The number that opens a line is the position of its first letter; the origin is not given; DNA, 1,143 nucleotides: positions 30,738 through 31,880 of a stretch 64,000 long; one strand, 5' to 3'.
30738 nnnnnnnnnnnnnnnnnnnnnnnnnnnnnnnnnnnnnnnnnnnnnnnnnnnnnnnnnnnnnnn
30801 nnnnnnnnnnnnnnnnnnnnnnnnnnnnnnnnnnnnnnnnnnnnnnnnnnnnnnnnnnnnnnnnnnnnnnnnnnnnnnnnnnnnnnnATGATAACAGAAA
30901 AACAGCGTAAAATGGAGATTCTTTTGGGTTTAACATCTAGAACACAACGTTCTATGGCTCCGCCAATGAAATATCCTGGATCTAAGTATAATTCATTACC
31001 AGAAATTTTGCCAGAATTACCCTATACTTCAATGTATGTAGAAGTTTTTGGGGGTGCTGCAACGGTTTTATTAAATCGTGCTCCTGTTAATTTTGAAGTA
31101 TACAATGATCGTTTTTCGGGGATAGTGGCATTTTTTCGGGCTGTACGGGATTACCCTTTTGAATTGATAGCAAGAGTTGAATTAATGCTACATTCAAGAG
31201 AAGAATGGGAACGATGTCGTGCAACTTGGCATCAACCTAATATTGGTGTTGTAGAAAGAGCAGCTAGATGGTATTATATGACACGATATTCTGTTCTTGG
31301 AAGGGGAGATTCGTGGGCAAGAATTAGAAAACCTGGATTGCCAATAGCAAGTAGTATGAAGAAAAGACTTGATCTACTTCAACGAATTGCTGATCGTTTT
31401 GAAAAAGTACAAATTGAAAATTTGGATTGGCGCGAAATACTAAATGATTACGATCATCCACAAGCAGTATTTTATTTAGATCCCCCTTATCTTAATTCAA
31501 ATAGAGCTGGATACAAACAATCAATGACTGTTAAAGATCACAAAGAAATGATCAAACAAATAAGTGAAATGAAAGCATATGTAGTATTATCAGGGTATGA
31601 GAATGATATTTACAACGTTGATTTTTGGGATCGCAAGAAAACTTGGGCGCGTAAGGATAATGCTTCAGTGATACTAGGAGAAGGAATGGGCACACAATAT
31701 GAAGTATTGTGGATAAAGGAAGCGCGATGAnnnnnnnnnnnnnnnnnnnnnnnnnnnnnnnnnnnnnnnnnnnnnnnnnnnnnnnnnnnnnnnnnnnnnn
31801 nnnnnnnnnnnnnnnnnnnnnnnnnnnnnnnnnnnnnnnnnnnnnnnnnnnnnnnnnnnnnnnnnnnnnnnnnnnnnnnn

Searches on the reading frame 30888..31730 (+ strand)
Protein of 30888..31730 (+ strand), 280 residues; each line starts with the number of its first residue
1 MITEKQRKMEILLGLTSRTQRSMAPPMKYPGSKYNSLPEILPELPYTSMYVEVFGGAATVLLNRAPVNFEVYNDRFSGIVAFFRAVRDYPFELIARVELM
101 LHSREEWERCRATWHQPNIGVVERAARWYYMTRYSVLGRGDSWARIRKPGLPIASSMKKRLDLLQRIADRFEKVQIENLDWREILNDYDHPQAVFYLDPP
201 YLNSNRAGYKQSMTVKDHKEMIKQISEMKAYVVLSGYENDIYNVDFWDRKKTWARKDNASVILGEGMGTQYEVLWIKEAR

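Call 47: search_protein_families(library=pfam, proteins=[window:30888-31730:+], max_evalue=0.01)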
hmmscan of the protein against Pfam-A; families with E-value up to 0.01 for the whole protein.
window:30888-31730:+ (280 aa): 1 family
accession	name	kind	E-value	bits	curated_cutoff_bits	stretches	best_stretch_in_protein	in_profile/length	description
PF02086.21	MethyltransfD12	-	5.2e-19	69.4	22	1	29-240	1-233/253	D12 class N6 adenine-specific DNA methyltransferase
